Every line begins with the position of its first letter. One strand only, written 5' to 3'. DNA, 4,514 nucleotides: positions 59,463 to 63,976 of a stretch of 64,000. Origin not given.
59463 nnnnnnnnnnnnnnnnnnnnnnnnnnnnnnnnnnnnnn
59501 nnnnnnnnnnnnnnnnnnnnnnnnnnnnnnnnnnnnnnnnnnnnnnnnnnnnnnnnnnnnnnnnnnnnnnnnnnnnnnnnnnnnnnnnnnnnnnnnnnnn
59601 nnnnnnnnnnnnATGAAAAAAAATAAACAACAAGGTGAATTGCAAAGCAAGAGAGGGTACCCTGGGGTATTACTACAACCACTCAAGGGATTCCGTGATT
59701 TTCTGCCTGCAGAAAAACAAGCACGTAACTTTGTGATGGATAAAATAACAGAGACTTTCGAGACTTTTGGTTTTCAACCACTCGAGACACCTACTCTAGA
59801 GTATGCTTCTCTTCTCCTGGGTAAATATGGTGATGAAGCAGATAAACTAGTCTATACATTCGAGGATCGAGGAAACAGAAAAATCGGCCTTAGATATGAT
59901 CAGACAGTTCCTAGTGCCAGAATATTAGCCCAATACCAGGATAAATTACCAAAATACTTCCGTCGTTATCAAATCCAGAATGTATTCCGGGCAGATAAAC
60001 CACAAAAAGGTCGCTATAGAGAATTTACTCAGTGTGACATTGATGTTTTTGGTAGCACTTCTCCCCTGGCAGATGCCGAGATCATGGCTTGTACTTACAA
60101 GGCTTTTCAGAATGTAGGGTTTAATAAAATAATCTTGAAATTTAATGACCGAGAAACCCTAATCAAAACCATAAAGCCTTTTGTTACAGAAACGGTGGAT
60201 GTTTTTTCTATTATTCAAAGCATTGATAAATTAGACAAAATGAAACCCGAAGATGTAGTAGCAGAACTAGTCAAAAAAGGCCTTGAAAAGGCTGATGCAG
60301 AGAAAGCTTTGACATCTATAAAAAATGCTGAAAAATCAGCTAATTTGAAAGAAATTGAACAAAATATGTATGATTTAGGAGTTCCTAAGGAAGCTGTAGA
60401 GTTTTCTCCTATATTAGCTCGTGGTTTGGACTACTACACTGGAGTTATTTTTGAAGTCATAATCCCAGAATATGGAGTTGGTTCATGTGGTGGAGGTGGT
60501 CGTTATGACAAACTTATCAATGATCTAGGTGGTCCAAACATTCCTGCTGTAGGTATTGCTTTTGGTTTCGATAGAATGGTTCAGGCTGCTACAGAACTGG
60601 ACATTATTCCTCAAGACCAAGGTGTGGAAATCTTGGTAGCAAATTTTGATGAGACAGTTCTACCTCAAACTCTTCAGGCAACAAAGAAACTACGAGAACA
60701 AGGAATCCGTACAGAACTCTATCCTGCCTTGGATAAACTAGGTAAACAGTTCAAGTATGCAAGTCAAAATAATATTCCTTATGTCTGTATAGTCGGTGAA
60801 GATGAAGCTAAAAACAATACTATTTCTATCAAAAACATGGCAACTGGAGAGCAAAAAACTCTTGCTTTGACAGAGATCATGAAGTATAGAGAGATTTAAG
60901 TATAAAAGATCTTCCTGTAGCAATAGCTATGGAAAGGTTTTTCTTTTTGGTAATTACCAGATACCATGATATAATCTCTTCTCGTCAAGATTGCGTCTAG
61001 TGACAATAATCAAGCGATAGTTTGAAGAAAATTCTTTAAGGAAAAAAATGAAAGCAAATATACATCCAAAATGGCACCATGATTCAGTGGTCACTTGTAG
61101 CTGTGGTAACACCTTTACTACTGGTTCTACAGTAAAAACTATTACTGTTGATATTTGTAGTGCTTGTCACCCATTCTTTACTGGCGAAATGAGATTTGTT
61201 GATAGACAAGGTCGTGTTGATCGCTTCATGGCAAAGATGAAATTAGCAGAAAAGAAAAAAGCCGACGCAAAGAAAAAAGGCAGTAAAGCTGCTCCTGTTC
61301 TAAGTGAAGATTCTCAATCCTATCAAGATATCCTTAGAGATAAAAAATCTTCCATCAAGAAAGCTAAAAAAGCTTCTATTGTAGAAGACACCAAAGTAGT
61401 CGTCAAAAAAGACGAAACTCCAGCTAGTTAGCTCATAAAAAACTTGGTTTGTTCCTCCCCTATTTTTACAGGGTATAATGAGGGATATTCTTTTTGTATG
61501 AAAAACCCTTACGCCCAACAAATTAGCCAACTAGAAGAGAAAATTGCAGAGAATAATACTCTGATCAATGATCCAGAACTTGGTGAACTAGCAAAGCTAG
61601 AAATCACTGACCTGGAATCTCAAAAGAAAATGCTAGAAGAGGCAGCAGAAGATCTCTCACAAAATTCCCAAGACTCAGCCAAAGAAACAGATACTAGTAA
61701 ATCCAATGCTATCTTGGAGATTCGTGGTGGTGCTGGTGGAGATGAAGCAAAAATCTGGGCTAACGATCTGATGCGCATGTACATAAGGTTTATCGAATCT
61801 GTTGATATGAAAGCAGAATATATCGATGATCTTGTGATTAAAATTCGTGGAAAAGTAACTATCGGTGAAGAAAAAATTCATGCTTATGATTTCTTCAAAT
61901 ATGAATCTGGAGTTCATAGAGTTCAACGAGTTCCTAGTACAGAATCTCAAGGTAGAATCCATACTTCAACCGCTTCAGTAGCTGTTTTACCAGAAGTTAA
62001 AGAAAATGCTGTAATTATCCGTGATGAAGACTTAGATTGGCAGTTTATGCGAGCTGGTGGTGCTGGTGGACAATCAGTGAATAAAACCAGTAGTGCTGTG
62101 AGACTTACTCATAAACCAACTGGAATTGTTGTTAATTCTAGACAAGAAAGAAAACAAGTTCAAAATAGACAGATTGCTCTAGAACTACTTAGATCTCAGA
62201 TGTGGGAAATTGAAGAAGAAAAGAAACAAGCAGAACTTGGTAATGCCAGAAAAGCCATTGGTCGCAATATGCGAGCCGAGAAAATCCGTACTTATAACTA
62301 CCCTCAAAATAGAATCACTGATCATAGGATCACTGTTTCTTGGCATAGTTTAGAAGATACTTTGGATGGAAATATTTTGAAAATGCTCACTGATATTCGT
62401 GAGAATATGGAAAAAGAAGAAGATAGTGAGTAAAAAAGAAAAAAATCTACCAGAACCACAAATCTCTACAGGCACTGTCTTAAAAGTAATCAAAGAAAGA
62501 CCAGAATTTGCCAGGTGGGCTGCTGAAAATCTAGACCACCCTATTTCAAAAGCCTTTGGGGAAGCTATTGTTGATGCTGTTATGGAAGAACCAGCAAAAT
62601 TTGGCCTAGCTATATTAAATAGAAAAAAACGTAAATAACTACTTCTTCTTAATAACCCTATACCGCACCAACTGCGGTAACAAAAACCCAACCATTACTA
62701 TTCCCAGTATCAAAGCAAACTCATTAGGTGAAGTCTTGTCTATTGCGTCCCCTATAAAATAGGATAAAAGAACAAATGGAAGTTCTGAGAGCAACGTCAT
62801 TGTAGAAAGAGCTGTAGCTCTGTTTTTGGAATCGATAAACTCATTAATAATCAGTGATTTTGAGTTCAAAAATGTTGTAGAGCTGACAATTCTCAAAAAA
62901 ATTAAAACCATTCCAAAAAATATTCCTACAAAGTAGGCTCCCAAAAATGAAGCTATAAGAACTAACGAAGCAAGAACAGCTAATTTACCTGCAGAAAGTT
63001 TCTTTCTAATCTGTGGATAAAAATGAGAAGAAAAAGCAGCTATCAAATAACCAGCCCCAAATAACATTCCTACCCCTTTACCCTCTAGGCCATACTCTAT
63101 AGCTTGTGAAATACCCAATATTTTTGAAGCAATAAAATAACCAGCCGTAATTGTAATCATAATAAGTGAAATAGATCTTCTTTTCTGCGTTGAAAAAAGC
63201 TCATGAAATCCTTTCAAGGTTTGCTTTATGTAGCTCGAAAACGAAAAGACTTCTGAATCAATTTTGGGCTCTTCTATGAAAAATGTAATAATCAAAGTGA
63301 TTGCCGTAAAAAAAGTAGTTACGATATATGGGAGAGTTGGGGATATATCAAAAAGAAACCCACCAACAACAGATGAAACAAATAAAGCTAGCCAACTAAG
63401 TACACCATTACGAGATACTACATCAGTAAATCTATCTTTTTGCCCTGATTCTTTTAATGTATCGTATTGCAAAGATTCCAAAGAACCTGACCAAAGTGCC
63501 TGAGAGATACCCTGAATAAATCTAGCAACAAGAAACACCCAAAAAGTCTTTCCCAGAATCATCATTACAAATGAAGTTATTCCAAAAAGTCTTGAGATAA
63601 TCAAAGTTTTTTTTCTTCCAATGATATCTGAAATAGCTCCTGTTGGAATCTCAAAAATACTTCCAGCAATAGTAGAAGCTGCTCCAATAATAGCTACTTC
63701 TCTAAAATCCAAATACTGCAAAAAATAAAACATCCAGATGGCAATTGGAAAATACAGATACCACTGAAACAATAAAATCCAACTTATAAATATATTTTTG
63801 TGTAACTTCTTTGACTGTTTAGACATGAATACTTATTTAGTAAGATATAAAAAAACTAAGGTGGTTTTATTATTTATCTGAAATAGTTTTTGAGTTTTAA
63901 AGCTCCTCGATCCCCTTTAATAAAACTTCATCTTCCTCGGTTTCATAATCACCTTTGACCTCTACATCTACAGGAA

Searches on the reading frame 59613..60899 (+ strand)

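Call 87: search_protein_families(library=pfam, proteins=[window:59613-60899:+], max_evalue=0.00001)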
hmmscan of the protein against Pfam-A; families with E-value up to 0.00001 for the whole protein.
window:59613-60899:+ (428 aa): 4 families
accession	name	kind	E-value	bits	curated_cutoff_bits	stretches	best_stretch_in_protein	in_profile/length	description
PF13393.11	tRNA-synt_His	-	5.2e-38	131.5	25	1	26-320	1-306/308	Histidyl-tRNA synthetase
PF03129.25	HGTP_anticodon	-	1.9e-17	63.6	21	1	342-425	4-90/94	Anticodon binding domain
PF00587.30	tRNA-synt_2b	-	3.5e-09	37.4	29.3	1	81-360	1-151/179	tRNA synthetase class II core domain (G, H, P, S and T)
PF00152.25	tRNA-synt_2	-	6.9e-07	29.1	25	0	37-207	24-169/308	tRNA synthetases class II (D, K and N)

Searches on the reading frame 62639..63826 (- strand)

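Call 87: search_protein_families(library=pfam, proteins=[window:62639-63826:-], max_evalue=0.00001)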
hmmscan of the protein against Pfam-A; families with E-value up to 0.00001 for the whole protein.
window:62639-63826:- (395 aa): 2 families
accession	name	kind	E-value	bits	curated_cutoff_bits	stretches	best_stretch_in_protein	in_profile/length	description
PF07690.21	MFS_1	-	8.4e-20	71.4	33.4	1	13-349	3-341/347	Major Facilitator Superfamily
PF05977.19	MFS_3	-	5.8e-07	28.8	27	1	43-310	46-314/524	Transmembrane secretion effector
